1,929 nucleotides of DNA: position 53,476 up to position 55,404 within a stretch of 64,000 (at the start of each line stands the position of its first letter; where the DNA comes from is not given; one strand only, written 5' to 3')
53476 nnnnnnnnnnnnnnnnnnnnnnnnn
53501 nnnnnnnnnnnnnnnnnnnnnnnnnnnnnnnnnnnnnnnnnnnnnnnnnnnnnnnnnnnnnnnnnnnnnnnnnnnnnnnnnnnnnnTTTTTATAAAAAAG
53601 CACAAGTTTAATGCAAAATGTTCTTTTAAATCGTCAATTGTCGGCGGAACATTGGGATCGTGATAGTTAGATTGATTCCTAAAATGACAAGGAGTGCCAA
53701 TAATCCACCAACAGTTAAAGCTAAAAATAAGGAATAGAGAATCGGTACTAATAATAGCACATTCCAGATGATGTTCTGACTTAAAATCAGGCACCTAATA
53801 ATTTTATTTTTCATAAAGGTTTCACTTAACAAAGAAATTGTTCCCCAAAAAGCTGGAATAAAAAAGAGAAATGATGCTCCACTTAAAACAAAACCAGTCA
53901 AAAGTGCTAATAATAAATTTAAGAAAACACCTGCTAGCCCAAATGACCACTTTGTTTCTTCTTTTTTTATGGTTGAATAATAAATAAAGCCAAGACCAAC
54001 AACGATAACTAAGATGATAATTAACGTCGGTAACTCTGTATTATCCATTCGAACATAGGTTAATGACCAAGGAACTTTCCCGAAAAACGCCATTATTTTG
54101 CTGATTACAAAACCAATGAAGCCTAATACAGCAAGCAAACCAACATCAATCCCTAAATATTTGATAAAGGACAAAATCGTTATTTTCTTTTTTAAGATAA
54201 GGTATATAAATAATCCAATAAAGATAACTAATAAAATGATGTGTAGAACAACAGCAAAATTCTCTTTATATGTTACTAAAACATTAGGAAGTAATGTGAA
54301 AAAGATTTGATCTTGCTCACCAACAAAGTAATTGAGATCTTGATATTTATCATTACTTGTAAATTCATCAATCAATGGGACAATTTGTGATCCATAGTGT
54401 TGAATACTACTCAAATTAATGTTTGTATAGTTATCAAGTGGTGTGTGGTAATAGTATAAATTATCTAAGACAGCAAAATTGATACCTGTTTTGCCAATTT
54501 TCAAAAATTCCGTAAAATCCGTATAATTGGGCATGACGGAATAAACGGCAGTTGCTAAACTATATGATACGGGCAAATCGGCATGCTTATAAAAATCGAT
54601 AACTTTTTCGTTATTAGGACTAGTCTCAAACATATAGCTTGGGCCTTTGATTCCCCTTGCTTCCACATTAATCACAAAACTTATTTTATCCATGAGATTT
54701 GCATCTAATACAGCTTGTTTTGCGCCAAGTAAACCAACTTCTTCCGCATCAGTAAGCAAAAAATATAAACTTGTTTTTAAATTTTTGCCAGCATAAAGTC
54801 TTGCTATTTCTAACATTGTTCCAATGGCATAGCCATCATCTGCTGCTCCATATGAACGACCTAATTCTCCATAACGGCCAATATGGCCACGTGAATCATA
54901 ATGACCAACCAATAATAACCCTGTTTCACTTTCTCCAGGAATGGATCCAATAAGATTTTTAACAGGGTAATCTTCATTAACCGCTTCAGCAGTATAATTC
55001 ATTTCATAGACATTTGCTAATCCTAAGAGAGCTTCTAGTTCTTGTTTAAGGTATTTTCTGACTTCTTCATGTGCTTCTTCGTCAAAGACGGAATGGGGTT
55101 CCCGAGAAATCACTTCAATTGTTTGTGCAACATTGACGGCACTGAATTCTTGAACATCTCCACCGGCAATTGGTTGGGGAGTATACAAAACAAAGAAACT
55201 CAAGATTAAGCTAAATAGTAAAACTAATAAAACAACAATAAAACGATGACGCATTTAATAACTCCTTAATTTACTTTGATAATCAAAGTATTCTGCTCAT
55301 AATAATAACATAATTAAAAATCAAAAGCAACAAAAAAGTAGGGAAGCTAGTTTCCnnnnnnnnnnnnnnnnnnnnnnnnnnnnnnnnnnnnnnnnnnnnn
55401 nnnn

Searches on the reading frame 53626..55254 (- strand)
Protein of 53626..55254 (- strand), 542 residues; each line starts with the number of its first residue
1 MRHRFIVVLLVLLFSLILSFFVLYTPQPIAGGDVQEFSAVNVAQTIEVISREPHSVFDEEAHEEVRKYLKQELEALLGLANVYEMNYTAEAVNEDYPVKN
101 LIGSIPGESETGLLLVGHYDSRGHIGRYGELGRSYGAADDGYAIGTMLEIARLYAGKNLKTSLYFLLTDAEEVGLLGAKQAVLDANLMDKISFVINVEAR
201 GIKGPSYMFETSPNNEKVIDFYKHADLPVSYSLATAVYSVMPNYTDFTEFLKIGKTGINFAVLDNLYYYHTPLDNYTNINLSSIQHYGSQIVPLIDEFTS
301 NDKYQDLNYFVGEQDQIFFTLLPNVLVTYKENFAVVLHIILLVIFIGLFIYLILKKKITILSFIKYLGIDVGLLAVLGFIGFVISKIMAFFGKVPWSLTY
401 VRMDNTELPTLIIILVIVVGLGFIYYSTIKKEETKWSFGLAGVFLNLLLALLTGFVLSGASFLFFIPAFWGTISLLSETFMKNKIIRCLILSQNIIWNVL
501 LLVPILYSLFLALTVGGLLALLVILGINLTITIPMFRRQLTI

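Call 72: search_protein_families(library=pfam, proteins=[window:53626-55254:-], max_evalue=0.0001)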
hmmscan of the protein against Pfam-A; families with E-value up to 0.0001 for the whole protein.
window:53626-55254:- (542 aa): 2 families
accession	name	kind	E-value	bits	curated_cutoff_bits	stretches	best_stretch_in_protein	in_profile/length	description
PF04389.22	Peptidase_M28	-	1.7e-36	126.2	21.3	1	100-292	1-190/193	Peptidase family M28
PF05343.19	Peptidase_M42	-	8.8e-05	22.1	23.2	0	137-185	132-180/292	M42 glutamyl aminopeptidase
